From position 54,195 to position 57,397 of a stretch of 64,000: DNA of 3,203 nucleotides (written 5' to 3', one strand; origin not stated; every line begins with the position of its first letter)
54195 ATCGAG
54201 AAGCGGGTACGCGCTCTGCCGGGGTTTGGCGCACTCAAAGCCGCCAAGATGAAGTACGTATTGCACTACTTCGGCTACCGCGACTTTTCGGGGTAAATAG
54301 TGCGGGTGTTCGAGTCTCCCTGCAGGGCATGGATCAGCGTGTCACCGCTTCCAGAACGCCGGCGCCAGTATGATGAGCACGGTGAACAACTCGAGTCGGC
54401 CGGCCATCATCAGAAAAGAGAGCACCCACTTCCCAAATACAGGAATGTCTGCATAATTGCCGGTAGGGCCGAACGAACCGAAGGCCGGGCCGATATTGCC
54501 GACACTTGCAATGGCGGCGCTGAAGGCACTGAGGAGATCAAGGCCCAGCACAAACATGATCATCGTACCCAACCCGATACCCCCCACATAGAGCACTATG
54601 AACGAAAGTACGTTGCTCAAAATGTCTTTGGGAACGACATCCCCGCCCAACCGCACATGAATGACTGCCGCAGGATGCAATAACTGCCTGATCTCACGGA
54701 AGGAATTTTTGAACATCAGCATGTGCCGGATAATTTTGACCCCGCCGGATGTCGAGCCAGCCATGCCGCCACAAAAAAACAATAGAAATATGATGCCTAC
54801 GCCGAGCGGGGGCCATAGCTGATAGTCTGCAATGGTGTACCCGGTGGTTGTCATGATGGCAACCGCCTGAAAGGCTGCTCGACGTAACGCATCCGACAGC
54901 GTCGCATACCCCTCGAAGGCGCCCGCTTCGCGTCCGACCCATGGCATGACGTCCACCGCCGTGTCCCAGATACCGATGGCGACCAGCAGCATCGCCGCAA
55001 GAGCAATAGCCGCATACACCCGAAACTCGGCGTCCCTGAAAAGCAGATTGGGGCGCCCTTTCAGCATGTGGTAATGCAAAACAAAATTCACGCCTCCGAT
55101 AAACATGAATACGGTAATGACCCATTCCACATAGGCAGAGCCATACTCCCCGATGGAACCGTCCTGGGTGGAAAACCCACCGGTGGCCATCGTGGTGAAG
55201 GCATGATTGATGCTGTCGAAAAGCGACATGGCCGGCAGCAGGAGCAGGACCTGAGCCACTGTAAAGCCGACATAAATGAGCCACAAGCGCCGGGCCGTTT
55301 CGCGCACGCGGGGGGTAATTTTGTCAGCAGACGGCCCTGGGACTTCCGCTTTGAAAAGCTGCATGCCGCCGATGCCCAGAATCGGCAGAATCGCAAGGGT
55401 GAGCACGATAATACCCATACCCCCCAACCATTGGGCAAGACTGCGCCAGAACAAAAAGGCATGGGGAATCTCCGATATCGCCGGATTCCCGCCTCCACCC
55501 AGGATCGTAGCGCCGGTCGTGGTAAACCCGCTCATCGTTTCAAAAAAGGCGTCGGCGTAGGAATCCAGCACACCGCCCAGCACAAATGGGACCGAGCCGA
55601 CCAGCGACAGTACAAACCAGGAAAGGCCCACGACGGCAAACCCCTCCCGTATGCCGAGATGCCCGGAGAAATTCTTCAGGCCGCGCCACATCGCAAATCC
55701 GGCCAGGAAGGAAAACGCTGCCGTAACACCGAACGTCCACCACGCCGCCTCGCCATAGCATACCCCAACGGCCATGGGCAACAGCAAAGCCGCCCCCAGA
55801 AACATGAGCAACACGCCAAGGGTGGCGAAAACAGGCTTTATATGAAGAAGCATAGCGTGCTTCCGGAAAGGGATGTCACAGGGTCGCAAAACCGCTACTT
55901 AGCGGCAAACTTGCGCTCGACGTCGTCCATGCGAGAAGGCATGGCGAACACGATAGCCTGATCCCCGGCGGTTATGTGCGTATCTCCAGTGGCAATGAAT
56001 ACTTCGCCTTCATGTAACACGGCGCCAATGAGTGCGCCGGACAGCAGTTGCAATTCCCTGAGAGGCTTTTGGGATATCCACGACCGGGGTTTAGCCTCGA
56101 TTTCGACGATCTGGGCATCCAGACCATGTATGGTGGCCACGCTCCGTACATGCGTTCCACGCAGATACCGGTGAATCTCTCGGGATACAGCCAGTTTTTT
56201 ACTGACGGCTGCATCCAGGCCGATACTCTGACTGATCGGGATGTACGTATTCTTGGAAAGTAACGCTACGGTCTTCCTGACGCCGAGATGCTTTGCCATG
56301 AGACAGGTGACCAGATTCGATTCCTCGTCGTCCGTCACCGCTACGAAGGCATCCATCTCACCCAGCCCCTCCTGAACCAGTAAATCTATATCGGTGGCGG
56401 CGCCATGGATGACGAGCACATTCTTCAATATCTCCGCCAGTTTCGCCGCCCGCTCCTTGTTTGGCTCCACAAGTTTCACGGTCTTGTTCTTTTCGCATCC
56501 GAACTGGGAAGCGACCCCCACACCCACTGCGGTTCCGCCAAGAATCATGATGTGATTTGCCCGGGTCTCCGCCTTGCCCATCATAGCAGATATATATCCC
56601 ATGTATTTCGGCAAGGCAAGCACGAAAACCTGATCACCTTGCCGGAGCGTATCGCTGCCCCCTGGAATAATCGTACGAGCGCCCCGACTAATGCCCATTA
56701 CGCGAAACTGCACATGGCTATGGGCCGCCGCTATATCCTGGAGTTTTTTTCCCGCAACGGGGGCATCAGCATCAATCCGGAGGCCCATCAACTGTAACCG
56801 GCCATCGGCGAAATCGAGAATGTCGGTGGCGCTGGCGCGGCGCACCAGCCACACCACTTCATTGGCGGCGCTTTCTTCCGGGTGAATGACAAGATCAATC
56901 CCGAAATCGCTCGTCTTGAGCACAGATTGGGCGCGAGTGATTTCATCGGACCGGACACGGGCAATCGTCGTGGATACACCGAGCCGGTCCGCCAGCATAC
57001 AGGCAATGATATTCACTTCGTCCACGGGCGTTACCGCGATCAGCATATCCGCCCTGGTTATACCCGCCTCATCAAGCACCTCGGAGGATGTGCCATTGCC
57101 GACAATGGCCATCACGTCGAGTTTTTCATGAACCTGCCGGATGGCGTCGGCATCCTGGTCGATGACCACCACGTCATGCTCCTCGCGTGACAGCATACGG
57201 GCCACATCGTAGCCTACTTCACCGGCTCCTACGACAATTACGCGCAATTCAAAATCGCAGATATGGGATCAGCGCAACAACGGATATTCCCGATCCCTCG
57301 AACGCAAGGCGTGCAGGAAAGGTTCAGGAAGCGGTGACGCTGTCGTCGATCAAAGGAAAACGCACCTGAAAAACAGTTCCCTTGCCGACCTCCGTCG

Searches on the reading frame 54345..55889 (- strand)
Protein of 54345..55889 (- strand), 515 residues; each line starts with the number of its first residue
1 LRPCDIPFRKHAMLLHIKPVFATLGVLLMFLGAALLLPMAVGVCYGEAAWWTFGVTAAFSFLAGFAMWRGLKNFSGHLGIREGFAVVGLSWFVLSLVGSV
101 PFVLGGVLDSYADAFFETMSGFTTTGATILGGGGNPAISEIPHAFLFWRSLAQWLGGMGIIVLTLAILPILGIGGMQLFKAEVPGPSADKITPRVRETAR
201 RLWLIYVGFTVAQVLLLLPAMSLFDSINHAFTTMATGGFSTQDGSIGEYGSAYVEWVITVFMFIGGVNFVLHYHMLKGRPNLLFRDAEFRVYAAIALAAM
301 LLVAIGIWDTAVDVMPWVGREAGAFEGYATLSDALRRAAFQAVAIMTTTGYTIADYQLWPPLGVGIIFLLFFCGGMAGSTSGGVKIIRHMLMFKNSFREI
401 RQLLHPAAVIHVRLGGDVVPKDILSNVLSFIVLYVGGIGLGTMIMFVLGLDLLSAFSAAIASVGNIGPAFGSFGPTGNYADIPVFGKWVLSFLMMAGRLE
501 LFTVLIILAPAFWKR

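Call 66: search_protein_families(library=pfam, proteins=[window:54345-55889:-], max_evalue=0.00001)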
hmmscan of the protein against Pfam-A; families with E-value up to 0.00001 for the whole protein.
window:54345-55889:- (515 aa): 1 family
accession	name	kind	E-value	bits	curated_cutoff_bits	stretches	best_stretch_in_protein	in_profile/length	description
PF02386.22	TrkH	-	1.9e-64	218.4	27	1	72-509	24-491/502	Cation transport protein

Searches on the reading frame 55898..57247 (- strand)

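Call 66: search_protein_families(library=pfam, proteins=[window:55898-57247:-], max_evalue=0.00001)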
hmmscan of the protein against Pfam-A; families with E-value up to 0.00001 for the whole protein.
window:55898-57247:- (450 aa): 3 families
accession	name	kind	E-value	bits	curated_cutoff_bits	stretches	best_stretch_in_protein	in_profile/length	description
PF02254.24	TrkA_N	-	1.5e-48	164.4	23.8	2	3-123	1-116/116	TrkA-N domain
PF02080.26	TrkA_C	-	3.3e-24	85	27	2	154-215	2-62/71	TrkA-C domain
PF13241.12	NAD_binding_7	-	1.5e-07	32.3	22.1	0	2-87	9-83/104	Putative NAD(P)-binding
